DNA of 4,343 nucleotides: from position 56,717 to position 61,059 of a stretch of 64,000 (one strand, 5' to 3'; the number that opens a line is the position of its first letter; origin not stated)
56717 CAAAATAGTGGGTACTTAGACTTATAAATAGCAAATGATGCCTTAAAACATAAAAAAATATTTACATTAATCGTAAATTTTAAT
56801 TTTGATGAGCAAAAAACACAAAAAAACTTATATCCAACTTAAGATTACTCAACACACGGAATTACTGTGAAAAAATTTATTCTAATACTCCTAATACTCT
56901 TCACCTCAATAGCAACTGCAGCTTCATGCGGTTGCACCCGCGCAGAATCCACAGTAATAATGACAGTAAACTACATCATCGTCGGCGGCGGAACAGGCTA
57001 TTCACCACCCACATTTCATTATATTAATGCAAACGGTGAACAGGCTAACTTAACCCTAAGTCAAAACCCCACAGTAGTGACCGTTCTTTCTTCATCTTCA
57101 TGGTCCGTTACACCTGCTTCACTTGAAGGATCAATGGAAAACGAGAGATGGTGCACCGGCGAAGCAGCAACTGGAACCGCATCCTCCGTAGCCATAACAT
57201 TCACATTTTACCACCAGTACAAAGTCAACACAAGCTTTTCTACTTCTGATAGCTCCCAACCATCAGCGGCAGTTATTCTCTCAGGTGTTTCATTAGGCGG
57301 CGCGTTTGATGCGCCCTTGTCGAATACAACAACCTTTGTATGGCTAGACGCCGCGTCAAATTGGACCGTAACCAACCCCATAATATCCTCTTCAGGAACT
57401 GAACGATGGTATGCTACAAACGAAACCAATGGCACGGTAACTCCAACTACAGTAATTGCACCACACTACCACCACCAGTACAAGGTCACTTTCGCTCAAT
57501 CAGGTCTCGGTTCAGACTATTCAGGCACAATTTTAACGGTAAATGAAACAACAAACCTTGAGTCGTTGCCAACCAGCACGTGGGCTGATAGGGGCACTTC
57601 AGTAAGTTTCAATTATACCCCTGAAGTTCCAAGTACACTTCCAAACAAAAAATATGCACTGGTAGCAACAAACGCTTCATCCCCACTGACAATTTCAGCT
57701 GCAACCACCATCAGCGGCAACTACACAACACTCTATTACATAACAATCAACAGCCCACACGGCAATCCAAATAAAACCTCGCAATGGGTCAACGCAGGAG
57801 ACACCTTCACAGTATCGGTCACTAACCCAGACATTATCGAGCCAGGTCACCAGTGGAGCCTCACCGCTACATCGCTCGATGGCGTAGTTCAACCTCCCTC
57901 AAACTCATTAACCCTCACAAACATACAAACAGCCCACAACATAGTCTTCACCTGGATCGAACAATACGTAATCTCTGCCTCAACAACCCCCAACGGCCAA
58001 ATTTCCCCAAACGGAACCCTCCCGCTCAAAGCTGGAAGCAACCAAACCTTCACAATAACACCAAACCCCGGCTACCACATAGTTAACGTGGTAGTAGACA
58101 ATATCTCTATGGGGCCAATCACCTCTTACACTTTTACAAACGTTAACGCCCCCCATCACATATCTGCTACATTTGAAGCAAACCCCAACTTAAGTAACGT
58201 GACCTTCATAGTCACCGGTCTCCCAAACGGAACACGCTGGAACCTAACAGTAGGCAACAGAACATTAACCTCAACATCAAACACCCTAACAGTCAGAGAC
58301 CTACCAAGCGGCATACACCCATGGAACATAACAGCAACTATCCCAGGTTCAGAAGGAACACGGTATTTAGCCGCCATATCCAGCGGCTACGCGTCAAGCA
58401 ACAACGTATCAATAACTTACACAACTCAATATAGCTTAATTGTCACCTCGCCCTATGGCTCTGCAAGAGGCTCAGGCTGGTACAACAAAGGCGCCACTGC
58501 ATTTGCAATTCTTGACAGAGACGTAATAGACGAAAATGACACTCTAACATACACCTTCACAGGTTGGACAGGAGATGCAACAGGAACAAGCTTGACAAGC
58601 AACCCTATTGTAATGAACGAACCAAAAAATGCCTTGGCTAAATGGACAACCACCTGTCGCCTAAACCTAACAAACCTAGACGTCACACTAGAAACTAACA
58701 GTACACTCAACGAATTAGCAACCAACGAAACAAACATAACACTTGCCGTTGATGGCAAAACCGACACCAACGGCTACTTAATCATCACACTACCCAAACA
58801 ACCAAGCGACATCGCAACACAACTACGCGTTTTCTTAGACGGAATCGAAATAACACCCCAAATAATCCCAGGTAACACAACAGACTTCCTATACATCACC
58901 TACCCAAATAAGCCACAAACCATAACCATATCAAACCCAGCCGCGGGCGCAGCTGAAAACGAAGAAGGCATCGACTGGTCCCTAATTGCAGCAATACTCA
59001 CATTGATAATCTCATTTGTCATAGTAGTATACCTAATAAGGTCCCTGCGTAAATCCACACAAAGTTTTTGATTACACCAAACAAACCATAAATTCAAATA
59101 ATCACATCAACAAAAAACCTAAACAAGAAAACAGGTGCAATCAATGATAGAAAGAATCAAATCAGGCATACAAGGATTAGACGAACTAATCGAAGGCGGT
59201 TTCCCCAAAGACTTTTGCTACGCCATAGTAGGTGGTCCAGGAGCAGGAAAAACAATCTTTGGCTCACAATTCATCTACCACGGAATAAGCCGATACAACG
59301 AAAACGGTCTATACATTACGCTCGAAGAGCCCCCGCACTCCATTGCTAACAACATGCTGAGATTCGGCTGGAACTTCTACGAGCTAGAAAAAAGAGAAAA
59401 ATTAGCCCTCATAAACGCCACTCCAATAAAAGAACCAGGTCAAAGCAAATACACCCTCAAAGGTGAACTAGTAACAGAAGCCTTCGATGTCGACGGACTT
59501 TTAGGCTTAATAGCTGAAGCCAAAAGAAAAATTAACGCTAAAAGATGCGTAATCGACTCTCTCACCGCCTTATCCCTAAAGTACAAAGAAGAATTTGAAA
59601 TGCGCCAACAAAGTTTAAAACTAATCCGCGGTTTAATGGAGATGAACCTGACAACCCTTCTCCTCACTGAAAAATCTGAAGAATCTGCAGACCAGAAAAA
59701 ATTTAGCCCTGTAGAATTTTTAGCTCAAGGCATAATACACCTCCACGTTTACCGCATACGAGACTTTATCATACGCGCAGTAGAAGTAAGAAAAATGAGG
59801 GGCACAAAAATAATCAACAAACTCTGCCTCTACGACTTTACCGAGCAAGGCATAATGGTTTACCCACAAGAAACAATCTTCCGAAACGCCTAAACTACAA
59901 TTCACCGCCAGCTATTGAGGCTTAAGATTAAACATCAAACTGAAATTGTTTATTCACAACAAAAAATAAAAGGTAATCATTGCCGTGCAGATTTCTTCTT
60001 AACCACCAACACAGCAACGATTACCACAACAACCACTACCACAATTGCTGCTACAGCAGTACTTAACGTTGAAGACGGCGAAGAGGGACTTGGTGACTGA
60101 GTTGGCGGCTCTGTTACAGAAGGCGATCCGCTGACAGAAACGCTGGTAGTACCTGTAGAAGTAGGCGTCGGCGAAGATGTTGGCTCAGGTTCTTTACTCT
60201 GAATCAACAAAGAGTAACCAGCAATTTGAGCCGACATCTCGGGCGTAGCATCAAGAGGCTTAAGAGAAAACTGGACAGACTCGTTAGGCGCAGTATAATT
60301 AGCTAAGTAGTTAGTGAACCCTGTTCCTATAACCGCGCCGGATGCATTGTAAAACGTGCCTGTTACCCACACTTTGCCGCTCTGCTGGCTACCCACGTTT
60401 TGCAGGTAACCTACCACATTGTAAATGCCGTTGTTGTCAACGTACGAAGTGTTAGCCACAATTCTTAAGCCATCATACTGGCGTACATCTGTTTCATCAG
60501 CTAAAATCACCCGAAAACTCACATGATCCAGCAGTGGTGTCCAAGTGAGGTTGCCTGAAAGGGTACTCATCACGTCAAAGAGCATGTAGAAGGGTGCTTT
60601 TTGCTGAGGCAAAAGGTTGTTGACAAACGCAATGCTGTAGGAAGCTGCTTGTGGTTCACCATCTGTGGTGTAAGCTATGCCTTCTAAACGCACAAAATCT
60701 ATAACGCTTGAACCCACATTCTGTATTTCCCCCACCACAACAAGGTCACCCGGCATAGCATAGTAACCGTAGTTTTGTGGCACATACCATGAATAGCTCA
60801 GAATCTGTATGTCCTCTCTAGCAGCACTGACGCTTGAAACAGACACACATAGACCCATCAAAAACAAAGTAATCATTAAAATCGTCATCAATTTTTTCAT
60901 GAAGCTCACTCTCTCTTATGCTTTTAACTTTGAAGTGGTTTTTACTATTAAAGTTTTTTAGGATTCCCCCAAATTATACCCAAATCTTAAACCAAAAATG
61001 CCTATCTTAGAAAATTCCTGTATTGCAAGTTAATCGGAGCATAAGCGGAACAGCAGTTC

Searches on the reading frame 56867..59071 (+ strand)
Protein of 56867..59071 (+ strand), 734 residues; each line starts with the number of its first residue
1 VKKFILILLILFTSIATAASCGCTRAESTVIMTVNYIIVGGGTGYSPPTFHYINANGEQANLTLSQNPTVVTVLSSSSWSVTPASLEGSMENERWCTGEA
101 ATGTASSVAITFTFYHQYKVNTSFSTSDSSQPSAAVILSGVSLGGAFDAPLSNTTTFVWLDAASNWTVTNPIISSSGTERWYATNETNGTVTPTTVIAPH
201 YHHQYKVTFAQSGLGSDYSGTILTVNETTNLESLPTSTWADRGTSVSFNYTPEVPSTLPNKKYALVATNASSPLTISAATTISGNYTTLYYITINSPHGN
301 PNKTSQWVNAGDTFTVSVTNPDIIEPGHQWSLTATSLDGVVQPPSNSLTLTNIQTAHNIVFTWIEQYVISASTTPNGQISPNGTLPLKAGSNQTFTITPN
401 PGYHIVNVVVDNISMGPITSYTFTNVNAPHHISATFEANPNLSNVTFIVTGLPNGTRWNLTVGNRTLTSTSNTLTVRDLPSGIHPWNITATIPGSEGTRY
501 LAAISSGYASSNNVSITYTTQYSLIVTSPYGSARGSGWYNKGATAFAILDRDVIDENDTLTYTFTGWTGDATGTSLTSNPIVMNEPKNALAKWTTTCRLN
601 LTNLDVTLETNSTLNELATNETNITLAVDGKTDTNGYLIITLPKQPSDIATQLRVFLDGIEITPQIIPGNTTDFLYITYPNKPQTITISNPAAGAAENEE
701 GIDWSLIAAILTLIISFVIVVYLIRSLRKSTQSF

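Call 62: search_protein_families(library=pfam, proteins=[window:56867-59071:+], max_evalue=0.001)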
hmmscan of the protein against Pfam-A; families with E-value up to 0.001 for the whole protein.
window:56867-59071:+ (734 aa): 1 family
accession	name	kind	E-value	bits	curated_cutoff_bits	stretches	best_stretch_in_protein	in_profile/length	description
PF18998.6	Flg_new_2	-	1.3e-07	31.9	23.6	1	367-439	1-72/73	Divergent InlB B-repeat domain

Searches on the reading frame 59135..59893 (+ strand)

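Call 62: search_protein_families(library=pfam, proteins=[window:59135-59893:+], max_evalue=0.001)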
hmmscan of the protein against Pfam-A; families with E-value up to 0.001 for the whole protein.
window:59135-59893:+ (252 aa): 1 family
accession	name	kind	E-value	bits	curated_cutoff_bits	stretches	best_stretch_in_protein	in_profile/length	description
PF06745.19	ATPase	-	1.3e-62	211.7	26.6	1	8-246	1-230/231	KaiC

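Call 98: search_protein_families(library=padloc, proteins=[window:59135-59893:+], max_evalue=0.001)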
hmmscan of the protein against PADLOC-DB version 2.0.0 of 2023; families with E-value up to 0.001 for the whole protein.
window:59135-59893:+ (252 aa): 0 families

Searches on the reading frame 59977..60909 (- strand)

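Call 62: search_protein_families(library=pfam, proteins=[window:59977-60909:-], max_evalue=0.001)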
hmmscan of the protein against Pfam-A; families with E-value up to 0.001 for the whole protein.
window:59977-60909:- (310 aa): 0 families

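Call 99: search_protein_families(library=pfam, proteins=[window:59977-60909:-], max_evalue=1)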
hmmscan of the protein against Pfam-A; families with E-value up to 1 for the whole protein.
window:59977-60909:- (310 aa): 1 family
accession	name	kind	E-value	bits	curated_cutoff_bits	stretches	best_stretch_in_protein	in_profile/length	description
PF14610.12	Psg1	-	0.054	13.7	30.1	1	234-307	108-182/186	Ykl077w/Psg1 (Pma1 Stabilization in Golgi)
